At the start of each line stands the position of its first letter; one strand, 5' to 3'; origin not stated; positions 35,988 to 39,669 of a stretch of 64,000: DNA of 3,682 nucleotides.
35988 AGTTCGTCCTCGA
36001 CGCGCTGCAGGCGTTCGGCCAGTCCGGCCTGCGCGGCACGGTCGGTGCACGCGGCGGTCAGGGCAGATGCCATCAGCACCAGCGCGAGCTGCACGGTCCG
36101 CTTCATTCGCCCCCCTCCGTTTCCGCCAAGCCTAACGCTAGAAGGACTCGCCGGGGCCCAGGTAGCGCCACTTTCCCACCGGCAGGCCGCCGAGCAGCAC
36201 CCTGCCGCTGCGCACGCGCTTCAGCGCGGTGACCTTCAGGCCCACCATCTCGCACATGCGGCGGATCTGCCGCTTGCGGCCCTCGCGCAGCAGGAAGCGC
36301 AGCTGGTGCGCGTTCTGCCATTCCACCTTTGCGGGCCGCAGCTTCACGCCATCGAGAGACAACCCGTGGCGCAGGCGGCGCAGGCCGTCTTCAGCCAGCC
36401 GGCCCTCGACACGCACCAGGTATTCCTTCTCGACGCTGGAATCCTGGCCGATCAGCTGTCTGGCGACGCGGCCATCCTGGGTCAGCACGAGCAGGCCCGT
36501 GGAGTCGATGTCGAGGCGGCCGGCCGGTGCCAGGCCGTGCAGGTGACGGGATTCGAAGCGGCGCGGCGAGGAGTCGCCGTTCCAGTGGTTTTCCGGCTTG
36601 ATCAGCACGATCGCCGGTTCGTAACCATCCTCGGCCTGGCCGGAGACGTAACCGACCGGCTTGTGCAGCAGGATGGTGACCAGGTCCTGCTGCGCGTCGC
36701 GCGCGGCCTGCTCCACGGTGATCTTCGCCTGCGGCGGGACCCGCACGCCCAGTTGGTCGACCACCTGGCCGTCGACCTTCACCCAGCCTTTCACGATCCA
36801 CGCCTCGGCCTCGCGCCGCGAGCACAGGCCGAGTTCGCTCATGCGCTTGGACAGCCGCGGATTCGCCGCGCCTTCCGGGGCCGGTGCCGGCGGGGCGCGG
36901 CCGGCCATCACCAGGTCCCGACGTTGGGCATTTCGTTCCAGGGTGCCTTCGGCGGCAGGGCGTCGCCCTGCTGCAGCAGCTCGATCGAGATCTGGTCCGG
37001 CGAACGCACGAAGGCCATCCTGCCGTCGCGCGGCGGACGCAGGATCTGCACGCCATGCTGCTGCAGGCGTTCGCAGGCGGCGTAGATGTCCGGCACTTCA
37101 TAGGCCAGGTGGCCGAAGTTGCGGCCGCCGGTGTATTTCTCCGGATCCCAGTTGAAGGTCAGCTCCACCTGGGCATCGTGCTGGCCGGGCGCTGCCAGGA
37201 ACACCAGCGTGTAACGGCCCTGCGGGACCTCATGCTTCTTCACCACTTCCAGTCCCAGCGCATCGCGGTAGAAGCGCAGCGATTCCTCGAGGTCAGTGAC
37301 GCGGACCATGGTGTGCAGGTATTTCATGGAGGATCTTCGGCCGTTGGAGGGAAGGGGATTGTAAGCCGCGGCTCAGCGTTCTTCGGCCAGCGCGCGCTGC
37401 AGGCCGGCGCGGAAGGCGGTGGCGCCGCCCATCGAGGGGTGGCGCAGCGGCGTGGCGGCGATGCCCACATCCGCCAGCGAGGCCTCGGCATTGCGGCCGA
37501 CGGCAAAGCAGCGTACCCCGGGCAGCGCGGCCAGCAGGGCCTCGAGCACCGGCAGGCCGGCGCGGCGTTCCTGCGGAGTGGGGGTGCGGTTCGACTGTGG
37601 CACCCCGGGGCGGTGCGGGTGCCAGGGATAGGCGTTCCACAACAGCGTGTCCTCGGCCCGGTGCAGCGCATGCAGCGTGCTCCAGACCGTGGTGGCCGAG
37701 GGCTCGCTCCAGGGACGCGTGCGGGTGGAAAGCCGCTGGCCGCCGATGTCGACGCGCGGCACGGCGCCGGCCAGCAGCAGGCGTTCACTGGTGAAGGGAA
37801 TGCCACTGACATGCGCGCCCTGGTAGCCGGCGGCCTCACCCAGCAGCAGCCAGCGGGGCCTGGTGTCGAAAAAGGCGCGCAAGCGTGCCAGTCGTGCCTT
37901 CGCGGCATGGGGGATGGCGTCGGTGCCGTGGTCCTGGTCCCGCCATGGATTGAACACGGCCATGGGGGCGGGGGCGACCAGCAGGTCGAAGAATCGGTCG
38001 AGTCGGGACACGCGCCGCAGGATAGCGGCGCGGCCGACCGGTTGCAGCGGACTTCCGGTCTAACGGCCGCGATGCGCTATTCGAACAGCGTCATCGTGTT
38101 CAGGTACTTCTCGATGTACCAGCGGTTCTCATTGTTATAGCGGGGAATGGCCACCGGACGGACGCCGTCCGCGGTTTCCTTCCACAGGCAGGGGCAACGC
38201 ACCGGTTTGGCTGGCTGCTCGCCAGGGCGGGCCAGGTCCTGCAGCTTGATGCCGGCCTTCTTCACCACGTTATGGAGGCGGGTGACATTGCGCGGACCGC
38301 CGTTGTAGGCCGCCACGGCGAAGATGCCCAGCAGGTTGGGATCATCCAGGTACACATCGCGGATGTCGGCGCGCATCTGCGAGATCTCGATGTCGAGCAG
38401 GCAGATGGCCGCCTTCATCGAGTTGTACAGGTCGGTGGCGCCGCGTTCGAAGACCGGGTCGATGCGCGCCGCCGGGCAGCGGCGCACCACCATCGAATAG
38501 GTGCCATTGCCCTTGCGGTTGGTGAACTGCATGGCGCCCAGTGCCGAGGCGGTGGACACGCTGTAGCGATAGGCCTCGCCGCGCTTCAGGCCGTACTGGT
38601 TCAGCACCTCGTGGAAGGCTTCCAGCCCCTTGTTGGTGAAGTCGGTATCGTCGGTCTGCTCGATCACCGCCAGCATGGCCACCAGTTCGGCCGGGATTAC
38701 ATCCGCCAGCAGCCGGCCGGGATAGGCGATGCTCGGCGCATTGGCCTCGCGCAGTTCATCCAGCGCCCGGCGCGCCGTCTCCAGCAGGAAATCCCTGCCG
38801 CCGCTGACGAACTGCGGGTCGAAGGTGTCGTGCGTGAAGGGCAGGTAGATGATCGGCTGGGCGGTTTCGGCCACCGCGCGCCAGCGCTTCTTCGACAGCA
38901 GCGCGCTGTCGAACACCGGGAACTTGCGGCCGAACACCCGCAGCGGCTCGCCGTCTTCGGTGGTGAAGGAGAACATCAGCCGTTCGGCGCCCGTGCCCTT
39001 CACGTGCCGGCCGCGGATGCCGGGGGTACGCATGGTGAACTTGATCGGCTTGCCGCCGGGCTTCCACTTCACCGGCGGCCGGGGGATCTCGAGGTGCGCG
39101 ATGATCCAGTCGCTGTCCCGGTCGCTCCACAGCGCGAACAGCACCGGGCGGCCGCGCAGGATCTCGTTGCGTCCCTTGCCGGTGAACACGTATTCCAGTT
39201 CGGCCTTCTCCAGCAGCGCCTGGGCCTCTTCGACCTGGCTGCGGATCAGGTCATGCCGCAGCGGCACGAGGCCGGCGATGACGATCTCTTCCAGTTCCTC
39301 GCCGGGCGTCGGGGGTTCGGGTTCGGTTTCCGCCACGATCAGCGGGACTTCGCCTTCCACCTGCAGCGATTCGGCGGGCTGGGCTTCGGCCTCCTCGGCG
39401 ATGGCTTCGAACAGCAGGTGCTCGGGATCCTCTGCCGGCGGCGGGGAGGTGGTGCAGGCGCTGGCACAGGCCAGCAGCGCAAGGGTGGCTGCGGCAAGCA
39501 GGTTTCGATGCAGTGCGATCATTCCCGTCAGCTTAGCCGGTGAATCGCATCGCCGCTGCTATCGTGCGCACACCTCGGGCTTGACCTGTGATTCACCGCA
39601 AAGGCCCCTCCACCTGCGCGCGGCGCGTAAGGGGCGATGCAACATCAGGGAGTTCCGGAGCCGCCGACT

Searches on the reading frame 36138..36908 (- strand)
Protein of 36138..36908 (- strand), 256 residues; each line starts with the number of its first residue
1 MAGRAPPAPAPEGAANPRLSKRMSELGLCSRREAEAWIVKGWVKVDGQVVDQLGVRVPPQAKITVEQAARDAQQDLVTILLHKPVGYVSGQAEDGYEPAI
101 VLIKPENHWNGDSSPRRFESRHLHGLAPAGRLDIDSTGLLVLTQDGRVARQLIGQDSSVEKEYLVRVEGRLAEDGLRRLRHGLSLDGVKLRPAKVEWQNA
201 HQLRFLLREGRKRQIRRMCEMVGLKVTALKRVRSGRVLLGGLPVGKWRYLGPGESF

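Call 19: search_protein_families(library=pfam, proteins=[window:36138-36908:-], max_evalue=0.001)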
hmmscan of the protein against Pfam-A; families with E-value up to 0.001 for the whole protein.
window:36138-36908:- (256 aa): 2 families
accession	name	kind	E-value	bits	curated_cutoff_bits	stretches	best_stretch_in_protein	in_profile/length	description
PF00849.27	PseudoU_synth_2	-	1e-14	55.4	26.8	1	79-220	3-151/152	RNA pseudouridylate synthase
PF01479.30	S4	-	5.3e-09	36.1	22.8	1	18-60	2-45/48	S4 domain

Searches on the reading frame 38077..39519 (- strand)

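Call 19: search_protein_families(library=pfam, proteins=[window:38077-39519:-], max_evalue=0.001)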
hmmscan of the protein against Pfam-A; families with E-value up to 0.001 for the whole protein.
window:38077-39519:- (480 aa): 1 family
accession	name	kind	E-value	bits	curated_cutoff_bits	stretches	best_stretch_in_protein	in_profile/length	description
PF01464.25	SLT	-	0.00043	20.3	21.3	1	319-424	30-113/117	Transglycosylase SLT domain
